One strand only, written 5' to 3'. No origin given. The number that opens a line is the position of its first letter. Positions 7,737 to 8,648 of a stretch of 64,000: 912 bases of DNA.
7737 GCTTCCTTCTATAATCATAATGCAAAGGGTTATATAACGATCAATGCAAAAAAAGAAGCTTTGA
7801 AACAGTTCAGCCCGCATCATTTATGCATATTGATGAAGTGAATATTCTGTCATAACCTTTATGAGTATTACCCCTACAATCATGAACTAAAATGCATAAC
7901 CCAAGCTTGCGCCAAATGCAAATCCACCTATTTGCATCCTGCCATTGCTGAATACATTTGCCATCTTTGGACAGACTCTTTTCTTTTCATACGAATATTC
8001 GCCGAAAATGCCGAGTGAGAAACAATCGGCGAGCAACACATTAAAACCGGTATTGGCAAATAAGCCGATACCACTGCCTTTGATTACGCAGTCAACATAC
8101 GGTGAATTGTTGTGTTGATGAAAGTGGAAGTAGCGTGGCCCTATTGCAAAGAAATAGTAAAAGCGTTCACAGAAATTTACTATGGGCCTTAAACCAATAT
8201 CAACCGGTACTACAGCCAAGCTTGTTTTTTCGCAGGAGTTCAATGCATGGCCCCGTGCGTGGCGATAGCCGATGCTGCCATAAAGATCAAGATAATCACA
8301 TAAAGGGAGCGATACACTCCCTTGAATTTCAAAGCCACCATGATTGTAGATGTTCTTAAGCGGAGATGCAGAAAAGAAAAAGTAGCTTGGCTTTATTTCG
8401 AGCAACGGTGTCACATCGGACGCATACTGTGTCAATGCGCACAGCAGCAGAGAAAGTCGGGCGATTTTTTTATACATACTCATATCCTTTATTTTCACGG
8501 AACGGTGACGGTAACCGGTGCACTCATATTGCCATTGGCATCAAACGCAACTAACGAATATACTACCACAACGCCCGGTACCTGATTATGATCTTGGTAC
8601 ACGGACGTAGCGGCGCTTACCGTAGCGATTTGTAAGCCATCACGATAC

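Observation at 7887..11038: Split autotransporter-like pair: a Pmp-type Gly-rich passenger immediately followed by a separately encoded small beta-barrel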

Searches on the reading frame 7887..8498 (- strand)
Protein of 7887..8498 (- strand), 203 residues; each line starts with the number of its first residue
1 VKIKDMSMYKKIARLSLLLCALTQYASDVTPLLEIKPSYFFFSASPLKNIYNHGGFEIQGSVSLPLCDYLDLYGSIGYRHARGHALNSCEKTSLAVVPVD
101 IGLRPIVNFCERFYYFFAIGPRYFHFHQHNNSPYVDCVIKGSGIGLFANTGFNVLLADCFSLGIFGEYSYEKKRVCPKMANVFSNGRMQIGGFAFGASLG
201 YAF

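Call 4: search_protein_families(library=pfam, proteins=[window:7887-8498:-], max_evalue=1)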
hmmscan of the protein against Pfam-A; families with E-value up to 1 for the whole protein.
window:7887-8498:- (203 aa): 0 families

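Call 6: find_homologous_proteins(query=window:7887-8483:-)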
Query window:7887-8483:- (198 aa): 172 proteins with E <= 0.001 among 299 candidates; the best 120 are listed.
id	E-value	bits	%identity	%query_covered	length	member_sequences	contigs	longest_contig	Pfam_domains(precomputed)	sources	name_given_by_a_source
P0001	8.7e-130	449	100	99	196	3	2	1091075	-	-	-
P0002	1.1e-105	370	79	100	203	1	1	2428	-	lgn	-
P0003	2.9e-104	365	76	100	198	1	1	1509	-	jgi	jgi:hypothetical protein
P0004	5.3e-104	364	80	99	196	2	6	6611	-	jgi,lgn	jgi:hypothetical protein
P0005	9.3e-104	364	78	100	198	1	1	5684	-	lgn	-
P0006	3.1e-103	362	79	99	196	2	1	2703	-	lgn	-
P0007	4.6e-103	361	77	99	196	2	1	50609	-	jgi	-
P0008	1.1e-102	360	77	100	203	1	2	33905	-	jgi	jgi:hypothetical protein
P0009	1.3e-102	360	81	99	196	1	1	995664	-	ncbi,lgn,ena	-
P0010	6.8e-102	358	77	99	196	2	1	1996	-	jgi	jgi:hypothetical protein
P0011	3.1e-101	355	79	99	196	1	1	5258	-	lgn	-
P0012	8.7e-101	354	79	99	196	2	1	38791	-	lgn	-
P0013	3.2e-100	352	76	99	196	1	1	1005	-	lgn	-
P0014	6.0e-99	348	75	99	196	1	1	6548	-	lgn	-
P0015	8.0e-99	348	77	99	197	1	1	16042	-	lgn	-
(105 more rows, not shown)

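Call 8: find_encoding_contigs(protein=P0009, flank=8000, max_places=3)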
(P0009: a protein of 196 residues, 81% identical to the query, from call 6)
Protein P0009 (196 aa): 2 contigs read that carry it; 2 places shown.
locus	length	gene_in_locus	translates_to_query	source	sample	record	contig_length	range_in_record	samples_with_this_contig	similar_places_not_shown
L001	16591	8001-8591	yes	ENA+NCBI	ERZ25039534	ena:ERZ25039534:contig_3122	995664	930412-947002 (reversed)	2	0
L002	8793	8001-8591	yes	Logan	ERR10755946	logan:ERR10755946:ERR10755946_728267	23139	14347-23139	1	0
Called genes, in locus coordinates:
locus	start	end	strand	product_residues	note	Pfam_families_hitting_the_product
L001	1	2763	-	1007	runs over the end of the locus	-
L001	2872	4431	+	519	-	PF05496:RuvB_N (weak), PF00004:AAA, PF13173:AAA_14 (weak)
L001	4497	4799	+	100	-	-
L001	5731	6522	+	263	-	-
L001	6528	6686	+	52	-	-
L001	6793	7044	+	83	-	-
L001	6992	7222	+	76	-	-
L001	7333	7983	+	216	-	-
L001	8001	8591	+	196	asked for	-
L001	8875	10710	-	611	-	PF03403:PAF-AH_p_II, PF07931:CPT, PF13238:AAA_18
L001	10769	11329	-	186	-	PF22769:DCD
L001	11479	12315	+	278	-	PF00106:adh_short, PF08659:KR, PF13561:adh_short_C2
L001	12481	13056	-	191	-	-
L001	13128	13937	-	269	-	-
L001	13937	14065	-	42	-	-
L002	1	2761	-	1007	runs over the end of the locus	-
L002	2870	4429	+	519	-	PF05496:RuvB_N (weak), PF00004:AAA, PF13173:AAA_14 (weak)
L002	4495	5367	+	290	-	-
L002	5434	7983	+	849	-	-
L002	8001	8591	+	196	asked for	-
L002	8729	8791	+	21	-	?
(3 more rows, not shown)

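Call 11: search_protein_families(library=pfam, proteins=[P0009], max_evalue=5)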
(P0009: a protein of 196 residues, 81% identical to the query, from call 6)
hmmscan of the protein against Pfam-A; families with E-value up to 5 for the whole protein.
P0009 (196 aa): 0 families

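Call 12: search_protein_families(library=ncbifam, proteins=[P0001], max_evalue=5)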
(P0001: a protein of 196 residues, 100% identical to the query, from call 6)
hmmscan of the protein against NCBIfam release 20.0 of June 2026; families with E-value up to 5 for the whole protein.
P0001 (196 aa): 0 families

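Call 21: predict_structure(alignment_id=A1)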
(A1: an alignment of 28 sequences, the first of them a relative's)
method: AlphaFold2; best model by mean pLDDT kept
length: 196 residues; sequences in the alignment: 28
mean_pLDDT: 84.6   pTM: 0.77
mean pLDDT of the five models: 84.6, 82.2, 81.2, 81.0, 78.5
residues with pLDDT >= 90: 96; 70-90: 69; 50-70: 24; < 50: 7
segments of 3 or more residues with pLDDT < 50: 15-20
pLDDT, mean of each block of 10 residues (from residue 1): 64 48 83 92 92 92 92 87 89 94 84 96 79 91 91 92 85 60 93 89
secondary structure, 60 per line:
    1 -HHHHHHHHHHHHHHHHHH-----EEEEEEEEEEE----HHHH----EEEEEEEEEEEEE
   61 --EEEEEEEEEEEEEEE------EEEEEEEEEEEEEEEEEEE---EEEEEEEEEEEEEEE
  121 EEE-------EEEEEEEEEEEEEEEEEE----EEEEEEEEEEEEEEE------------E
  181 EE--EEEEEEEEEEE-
elements in order: H2-19 E25-35 H40-43 E48-60 E63-77 E84-102 E106-123 E131-148 E153-167 E180-182 E185-195

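Call 26: fold_search(model_id=the predicted structure, library=pdb)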
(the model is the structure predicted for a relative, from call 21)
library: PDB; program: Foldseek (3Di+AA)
matches with E <= 10: 949; with E <= 0.001: 44
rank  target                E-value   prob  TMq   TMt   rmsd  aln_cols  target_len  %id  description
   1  1bxw                  8.5e-08  1.00  0.64  0.72   5.6       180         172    9  OUTER MEMBRANE PROTEIN A (OMPA) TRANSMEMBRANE DOMAIN (released 1998-10-14)
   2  9fzc_A                9.0e-08  1.00  0.63  0.71   5.2       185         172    9  Structure of OmpA-short in complex with nanobody Nb01 (released 2024-07-17)
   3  9a2m_MODEL_1_A        1.2e-07  1.00  0.62  0.38   4.5       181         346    9  Model of E. coli OmpA by in-cell photo-crosslinking MS and deep learning (released 2023-02-24)
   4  1p4t                  3.7e-07  1.00  0.55  0.67   4.9       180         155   16  Crystal structure of Neisserial surface protein A (NspA) (released 2003-07-22)
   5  9fzd_A                4.9e-07  1.00  0.63  0.69   5.3       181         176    8  Structure of OmpA-long in complex with nanobody Nb39 (released 2024-07-17)
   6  2f1v_A                8.0e-07  1.00  0.73  0.78   3.3       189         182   10  Outer membrane protein OmpW (released 2006-01-24)
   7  1qj9                  1.2e-06  1.00  0.53  0.67   5.7       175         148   15  CRYSTAL STRUCTURE OF THE OUTER MEMBRANE PROTEIN OMPX FROM ESCHERICHIA COLI (released 1999-10-06)
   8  3qrc_B                2.4e-06  1.00  0.51  0.62   6.2       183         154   11  The crystal structure of Ail, the attachment invasion locus protein of Yersinia pestis, in complex with the heparin an (released 2011-11-23)
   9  2f1t_A                2.7e-06  1.00  0.72  0.77   3.2       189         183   10  Outer membrane protein OmpW (released 2006-01-24)
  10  3qrc_A                2.7e-06  1.00  0.51  0.62   6.0       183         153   11  The crystal structure of Ail, the attachment invasion locus protein of Yersinia pestis, in complex with the heparin an (released 2011-11-23)
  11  2n2l_MODEL_1_A        2.7e-06  1.00  0.50  0.60   7.0       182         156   13  NMR structure of yersinia pestis ail (attachment invasion locus) in decylphosphocholine micelles calculated wi (released 2015-07-22)
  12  3qra                  3.2e-06  1.00  0.52  0.63   5.5       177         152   12  The crystal structure of Ail, the attachment invasion locus protein of Yersinia pestis (released 2011-11-23)
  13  1qjp                  2.0e-05  1.00  0.50  0.69   5.5       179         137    9  HIGH RESOLUTION STRUCTURE OF THE OUTER MEMBRANE PROTEIN A (OMPA) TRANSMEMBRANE DOMAIN (released 2000-06-30)
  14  4rlc                  3.9e-05  1.00  0.50  0.71   5.4       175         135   11  Crystal structure of the N-terminal beta-barrel domain of Pseudomonas aeruginosa OprF (released 2015-04-22)
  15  5o68_G                5.2e-05  1.00  0.29  0.24  15.2       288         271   11  Crystal Structure of the Pseudomonas functional amyloid secretion protein FapF - R157A mutant (released 2017-08-23)
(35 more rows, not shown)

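Call 41: search_protein_representatives(protein=L002:6871-7980:+)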
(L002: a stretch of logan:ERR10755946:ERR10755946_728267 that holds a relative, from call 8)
Query: 370 residues. Proteins with E-value up to 0.001 (for the whole library): 1038; up to 1e-10: 281; up to 1e-30: 35. The best 150 are listed.
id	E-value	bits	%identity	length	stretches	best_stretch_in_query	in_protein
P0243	7.1e-135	466.1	64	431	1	1-369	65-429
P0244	1.9e-134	464.7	66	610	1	1-369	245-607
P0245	3.8e-133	460.4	70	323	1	44-369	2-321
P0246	9.0e-116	403.2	75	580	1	1-278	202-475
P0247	9.4e-105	367.0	73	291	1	1-266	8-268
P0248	9.1e-104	363.8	70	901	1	1-283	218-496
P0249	1.7e-100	353.0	74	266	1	44-289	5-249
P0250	7.8e-94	331.1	57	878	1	1-368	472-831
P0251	5.2e-93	328.4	73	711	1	2-251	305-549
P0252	5.6e-93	328.3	62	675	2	2-278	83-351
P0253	1.2e-92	327.2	62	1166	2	2-276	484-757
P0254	8.5e-89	314.5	59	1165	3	2-298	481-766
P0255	4.0e-83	295.9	83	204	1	113-283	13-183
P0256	7.1e-80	285.2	62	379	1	2-275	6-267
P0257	8.1e-73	261.9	63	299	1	67-289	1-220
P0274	2.5e-35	138.6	37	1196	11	305-367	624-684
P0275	7.1e-35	137.1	34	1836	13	305-368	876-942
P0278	1.9e-29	119.3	50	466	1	85-278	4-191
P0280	1.8e-25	106.2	51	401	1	263-369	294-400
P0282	1.1e-23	100.3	38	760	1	22-367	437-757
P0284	3.1e-23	98.8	40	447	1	192-369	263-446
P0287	3.4e-22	95.4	51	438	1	274-369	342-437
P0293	7.9e-22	94.2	53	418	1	276-370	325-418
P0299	9.4e-21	90.7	36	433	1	180-369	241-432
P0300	9.7e-21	90.6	48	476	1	272-369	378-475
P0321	1.1e-18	83.9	43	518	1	258-370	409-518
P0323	1.3e-18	83.6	39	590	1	203-369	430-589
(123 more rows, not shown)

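Call 43: search_protein_families(library=pfam, proteins=[P0248, P0250, P0253, P0254, P0274, P0275, P0282, P0287, P0300, P0321], max_evalue=0.01)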
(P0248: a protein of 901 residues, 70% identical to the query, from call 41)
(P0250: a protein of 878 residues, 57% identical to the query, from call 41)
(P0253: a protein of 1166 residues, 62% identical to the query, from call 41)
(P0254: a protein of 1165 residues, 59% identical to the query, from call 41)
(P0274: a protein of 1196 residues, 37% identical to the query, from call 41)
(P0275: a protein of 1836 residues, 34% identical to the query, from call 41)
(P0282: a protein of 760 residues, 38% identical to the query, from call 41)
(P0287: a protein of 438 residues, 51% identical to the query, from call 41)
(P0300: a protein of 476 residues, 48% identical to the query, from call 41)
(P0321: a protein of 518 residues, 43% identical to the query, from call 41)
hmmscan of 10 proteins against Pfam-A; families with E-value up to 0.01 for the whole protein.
P0248 (901 aa): 1 family
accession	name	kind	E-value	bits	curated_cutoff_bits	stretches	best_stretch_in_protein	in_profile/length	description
PF03797.25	Autotransporter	-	1.8e-35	123.4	26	1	630-860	1-234/255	Autotransporter beta-domain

P0250 (878 aa): 2 families
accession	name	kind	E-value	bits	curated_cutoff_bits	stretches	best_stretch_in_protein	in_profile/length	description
PF00041.27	fn3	-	2.9e-05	24.6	25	1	744-830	2-83/84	Fibronectin type III domain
PF10342.15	Kre9_KNH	-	0.0072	17.5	24.6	0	750-825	10-89/94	Kre9/KNH-like N-terminal Ig-like domain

P0253 (1166 aa): 1 family
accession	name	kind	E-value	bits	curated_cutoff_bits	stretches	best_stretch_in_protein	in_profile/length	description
PF03797.25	Autotransporter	-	5.5e-33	115.2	26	1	895-1116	1-225/255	Autotransporter beta-domain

P0254 (1165 aa): 9 families
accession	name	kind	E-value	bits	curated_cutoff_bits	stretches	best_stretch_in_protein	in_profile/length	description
PF22544.2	HYDIN_VesB_CFA65-like_Ig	-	3.2e-14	53.4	25.5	1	755-849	4-100/100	HYDIN/CFA65/VesB-like, Ig-like domain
PF01389.23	OmpA_membrane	-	6.3e-13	49.3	21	1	979-1138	4-141/180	OmpA-like transmembrane domain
PF15780.11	ASH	-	4.2e-07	30.5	27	1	759-840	12-95/98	Abnormal spindle-like microcephaly-assoc'd, ASPM-SPD-2-Hydin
PF12371.14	TMEM131_like_N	-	4.1e-06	27.4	28.8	1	755-833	2-82/84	Transmembrane protein 131-like N-terminal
PF22073.2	Cep192_D4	-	9.2e-06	26.3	35.5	1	761-850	11-111/112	Cep192 domain 4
PF07610.17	DUF1573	-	8.1e-05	23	26.1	1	758-848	5-96/98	Protein of unknown function (DUF1573)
PF24507.1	Ig_CFAP65_4th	-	0.00013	22.7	27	1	777-849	3-75/76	CFAP65, fourth Ig-like domain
PF18998.6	Flg_new_2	-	0.001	19.5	23.6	1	859-924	4-70/73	Divergent InlB B-repeat domain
PF24798.1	Ig-CFAP74_4th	-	0.0066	17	28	0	756-836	1-82/95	CFAP74 forth Ig-like domain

P0274 (1196 aa): 10 families
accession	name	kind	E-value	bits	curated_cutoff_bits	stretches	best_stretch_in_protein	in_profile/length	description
PF00041.27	fn3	-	6.7e-57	190.1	25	8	874-942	3-75/84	Fibronectin type III domain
PF18370.7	RGI_lyase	-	2.7e-46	156.2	27.8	6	169-240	9-83/86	Rhamnogalacturonan I lyases beta-sheet domain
PF16323.11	DUF4959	-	4.6e-20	72.4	32.9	0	514-601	14-106/106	Domain of unknown function (DUF4959)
PF16389.11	DUF4998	-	8.7e-16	58.5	29.1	0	432-507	21-104/199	Domain of unknown function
PF19743.5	ASTN1_2_fn3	-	4.3e-14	53.3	24.3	0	570-595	93-118/123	ASTN1/2 Fn3 domain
PF10179.15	NDNF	-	0.0001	22.8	27.3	0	909-947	82-120/127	Neuron-derived neurotrophic factor, first Fn(III) domain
PF25523.1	Ig_RIMBP2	-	0.00013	22.4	27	0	695-760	3-81/105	RIMBP2-like, immunoglobulin-like domain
PF21470.2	BppU-like_C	-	0.003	18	27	0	885-930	11-57/59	Minor structural protein 5-like, C-terminal domain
PF25583.1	WCX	-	0.0043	17.8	23.9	0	351-375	27-51/76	WCX domain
PF25788.1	Ig_Rha78A_N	-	0.006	17.3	27.4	0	32-63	65-96/105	Rha78A-like, N-terminal immunoglobulin domain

P0275 (1836 aa): 7 families
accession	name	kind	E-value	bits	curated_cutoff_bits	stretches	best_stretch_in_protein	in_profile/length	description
PF00041.27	fn3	-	7.1e-73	241.3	25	10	590-669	2-82/84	Fibronectin type III domain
PF18370.7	RGI_lyase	-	1.4e-48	163.6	27.8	3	864-938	9-82/86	Rhamnogalacturonan I lyases beta-sheet domain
PF16323.11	DUF4959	-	2.2e-22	79.8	32.9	1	1305-1388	14-100/106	Domain of unknown function (DUF4959)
PF16389.11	DUF4998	-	3.1e-22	79.5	29.1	0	862-936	23-103/199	Domain of unknown function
PF25523.1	Ig_RIMBP2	-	2.2e-13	50.5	27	0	859-928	3-83/105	RIMBP2-like, immunoglobulin-like domain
PF16893.11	fn3_2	-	6.3e-11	42.7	27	0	588-660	3-79/89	Fibronectin type III domain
PF08329.16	ChitinaseA_N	-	9.9e-10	38.6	21.2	0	873-946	39-110/133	Chitinase A, N-terminal domain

P0282 (760 aa): 0 families

P0287 (438 aa): 11 families
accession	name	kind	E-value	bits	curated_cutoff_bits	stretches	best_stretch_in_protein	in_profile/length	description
PF08450.18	SGL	-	5.2e-14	52.9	26.3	0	161-191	138-168/246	SMP-30/Gluconolactonase/LRE-like region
PF01731.26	Arylesterase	-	3.5e-11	43.6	21.3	0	248-267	53-72/86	Arylesterase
PF10282.15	Lactonase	-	7.9e-09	35.6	21.7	2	43-130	222-310/344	Lactonase, 7-bladed beta-propeller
PF07676.18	PD40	-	3.3e-08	33.7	20.9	0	163-177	15-30/38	WD40-like Beta Propeller Repeat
PF21783.3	YNCE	-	1.7e-07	31.3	27.1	1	42-108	258-322/339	YNCE-like beta-propeller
PF01436.27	NHL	-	2.1e-06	27.9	20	0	248-269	1-21/28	NHL repeat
PF25021.1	TEN_NHL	-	7.9e-05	22.2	27.1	0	216-268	294-348/357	Teneurin NHL domain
PF25174.1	Beta-prop_THOC3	-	8.3e-05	22.1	305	0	160-223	92-148/272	THOC3 beta-propeller domain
PF16819.11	DUF5074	-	0.00012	21.8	27.2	0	176-239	160-218/353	Domain of unknown function (DUF5074)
PF20010.5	Collagen_trimer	-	0.00041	20.8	23.8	0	165-182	17-32/49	Collagen trimerization domain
PF00659.24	POLO_box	-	0.007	16.8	23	0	387-417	16-47/61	POLO box duplicated region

P0300 (476 aa): 1 family
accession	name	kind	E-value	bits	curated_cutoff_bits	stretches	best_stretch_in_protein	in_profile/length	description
PF13088.12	BNR_2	-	0.0078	16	31.4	0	138-348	29-216/277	BNR repeat-like domain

P0321 (518 aa): 1 family
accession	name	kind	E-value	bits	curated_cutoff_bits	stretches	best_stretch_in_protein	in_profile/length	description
PF13088.12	BNR_2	-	1.2e-06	28.6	31.4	1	122-335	21-257/277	BNR repeat-like domain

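Call 45: list_cluster_members(proteins=[P0248, P0253, P0254, P0250, P0282, P0287, P0300, P0321, P0293, P0244])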
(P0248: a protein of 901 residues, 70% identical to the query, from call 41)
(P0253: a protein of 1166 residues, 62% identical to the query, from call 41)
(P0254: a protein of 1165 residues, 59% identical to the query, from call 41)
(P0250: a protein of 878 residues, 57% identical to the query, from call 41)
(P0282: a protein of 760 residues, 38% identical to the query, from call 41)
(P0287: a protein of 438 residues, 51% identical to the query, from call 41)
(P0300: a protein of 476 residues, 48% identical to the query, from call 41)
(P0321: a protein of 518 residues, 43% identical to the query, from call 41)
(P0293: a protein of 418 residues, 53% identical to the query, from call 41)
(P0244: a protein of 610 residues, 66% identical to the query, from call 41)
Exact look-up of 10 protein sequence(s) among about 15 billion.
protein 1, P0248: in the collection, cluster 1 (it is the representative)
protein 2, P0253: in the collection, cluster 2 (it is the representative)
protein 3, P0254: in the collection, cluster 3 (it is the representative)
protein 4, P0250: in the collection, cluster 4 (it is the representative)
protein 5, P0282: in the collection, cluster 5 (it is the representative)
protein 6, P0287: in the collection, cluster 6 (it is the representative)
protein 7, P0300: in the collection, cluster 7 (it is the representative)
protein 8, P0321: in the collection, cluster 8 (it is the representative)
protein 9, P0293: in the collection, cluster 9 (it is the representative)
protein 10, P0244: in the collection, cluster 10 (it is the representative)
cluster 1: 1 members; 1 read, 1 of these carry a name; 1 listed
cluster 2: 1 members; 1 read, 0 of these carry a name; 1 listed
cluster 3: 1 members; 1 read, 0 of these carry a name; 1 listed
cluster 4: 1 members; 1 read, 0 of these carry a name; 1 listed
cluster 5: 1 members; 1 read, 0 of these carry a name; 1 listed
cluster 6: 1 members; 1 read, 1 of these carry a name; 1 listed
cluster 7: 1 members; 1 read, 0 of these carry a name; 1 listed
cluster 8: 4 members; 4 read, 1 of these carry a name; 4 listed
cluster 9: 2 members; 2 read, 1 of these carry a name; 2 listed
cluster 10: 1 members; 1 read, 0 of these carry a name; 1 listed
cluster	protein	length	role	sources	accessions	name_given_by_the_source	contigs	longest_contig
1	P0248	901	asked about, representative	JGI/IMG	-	uncharacterized protein with beta-barrel porin domain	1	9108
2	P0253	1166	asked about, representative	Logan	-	-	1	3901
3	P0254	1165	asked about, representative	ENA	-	-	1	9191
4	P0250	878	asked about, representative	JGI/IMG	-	-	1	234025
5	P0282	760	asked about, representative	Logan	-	-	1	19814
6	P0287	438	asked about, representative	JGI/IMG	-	YVTN family beta-propeller protein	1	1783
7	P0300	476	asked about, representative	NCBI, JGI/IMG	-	-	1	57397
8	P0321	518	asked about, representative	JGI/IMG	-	-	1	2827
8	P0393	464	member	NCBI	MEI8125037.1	MAG: sialidase family protein [Parachlamydiaceae bacterium]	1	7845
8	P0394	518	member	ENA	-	-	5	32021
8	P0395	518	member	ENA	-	-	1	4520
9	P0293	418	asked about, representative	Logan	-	-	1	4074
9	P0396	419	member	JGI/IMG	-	YVTN family beta-propeller protein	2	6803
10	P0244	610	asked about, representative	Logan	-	-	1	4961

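Call 52: search_protein_families(library=pfam, proteins=[P0246, P0251, P0252, P0243, P0244, P0278, P0280, P0284, P0299, P0323], max_evalue=0.01)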
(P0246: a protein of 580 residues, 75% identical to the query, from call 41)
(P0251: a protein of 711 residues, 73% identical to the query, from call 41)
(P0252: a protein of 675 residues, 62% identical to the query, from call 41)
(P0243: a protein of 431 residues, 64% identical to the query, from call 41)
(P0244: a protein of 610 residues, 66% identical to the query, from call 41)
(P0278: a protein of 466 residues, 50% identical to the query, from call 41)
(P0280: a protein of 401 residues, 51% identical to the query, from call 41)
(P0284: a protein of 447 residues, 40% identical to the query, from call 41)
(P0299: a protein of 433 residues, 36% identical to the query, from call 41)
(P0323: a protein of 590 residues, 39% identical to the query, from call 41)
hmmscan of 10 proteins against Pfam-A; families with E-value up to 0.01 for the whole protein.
P0246 (580 aa): 1 family
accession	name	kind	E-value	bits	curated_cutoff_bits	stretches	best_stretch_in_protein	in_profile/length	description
PF01833.30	TIG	-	1.4e-13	51.1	20.9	1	477-558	1-84/84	IPT/TIG domain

P0251 (711 aa): 0 families

P0252 (675 aa): 1 family
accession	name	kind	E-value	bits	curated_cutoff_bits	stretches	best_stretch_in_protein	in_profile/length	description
PF01389.23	OmpA_membrane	-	1.7e-12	47.9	21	1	489-647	4-140/180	OmpA-like transmembrane domain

P0243 (431 aa): 0 families

P0244 (610 aa): 0 families

P0278 (466 aa): 1 family
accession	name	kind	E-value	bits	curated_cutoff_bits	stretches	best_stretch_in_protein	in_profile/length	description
PF12951.13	PATR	-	9.4e-08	32.4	27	1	18-44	4-30/30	Passenger-associated-transport-repeat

P0280 (401 aa): 11 families
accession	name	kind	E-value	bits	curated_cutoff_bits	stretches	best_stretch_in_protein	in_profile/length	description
PF08450.18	SGL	-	1.2e-15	58.2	26.3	2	65-156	130-225/246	SMP-30/Gluconolactonase/LRE-like region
PF10282.15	Lactonase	-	4e-13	49.7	21.7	2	69-143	244-319/344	Lactonase, 7-bladed beta-propeller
PF24684.1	Vgb_lyase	-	1.9e-12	47.1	50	1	62-273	6-207/290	Virginiamycin B lyase family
PF01731.26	Arylesterase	-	1.4e-08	35.3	21.3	0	202-230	54-82/86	Arylesterase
PF25174.1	Beta-prop_THOC3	-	1.5e-07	31.1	305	1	165-281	8-120/272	THOC3 beta-propeller domain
PF13360.13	PQQ_2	-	9.5e-07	29.1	27.6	1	139-234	5-93/233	Outer membrane protein assembly factor BamB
PF07676.18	PD40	-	3.1e-05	24.3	20.9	0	121-130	15-24/38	WD40-like Beta Propeller Repeat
PF03088.22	Str_synth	-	5.2e-05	23.7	25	0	110-138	52-80/89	Strictosidine synthase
PF23414.1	Beta-prop_EML_2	-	5.8e-05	23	90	0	119-200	44-121/266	Echinoderm microtubule-associated protein second beta-propeller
PF01436.27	NHL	-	6.1e-05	23.3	20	0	203-216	3-16/28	NHL repeat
PF18975.6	DUF5711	-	7.4e-05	22.6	26.3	0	123-189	102-175/344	Family of unknown function (DUF5711)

P0284 (447 aa): 1 family
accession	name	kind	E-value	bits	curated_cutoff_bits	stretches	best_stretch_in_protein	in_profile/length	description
PF10282.15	Lactonase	-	0.0022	17.7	21.7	0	257-280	296-319/344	Lactonase, 7-bladed beta-propeller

P0299 (433 aa): 11 families
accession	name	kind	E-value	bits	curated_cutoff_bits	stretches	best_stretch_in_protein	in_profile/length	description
PF10282.15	Lactonase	-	1.9e-18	67.2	21.7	2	156-275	190-324/344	Lactonase, 7-bladed beta-propeller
PF02239.22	Cytochrom_D1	-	5.1e-12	45.5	25.5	2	220-319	14-112/368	Cytochrome D1 heme domain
PF21783.3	YNCE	-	1.3e-10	41.6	27.1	1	254-338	254-337/339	YNCE-like beta-propeller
PF25174.1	Beta-prop_THOC3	-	2.7e-10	40.1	305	1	246-317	51-121/272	THOC3 beta-propeller domain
PF24684.1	Vgb_lyase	-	1.5e-08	34.3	50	1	110-298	96-279/290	Virginiamycin B lyase family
PF20010.5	Collagen_trimer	-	2.5e-06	27.9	23.8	0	248-262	15-29/49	Collagen trimerization domain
PF01436.27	NHL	-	3e-06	27.4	20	0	285-304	3-21/28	NHL repeat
PF01731.26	Arylesterase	-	1.1e-05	26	21.3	0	276-315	46-85/86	Arylesterase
PF23414.1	Beta-prop_EML_2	-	3.4e-05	23.8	90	0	248-314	5-69/266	Echinoderm microtubule-associated protein second beta-propeller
PF12791.13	RsgI_N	-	0.0034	17.7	25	0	289-307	15-32/40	Anti-sigma factor N-terminus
PF25523.1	Ig_RIMBP2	-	0.0063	16.9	27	0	345-398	5-60/105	RIMBP2-like, immunoglobulin-like domain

P0323 (590 aa): 10 families
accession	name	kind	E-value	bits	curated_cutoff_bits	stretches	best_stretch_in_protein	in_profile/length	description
PF01833.30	TIG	-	1.2e-26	92.9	20.9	2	416-497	1-84/84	IPT/TIG domain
PF10282.15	Lactonase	-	1.3e-18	67.8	21.7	2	107-268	189-321/344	Lactonase, 7-bladed beta-propeller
PF21783.3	YNCE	-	7.5e-13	48.9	27.1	1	32-327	35-331/339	YNCE-like beta-propeller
PF25174.1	Beta-prop_THOC3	-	2e-10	40.6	305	2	114-329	52-262/272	THOC3 beta-propeller domain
PF02239.22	Cytochrom_D1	-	1.2e-07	31.1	25.5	1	160-304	45-195/368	Cytochrome D1 heme domain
PF20144.5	TIG_SUH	-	6.1e-06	26.8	24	0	350-394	16-60/94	TIG domain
PF01731.26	Arylesterase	-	0.00067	20.3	21.3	0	229-261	46-78/86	Arylesterase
PF25460.1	Beta-prop_Aladin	-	0.0011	18.6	171.1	0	130-194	235-300/340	Aladin seven-bladed propeller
PF01436.27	NHL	-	0.004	17.6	20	0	68-92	3-26/28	NHL repeat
PF25168.1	Beta-prop_WDR36-Utp21_2nd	-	0.0074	16.1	84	0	177-234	264-319/335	WDR36/Utp21 second beta-propeller domain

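Call 69: search_solved_structures(query=A1, max_evalue=1)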
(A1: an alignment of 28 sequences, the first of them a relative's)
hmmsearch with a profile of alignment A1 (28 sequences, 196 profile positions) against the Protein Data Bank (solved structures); distinct sequences matched with E-value up to 1: 0.
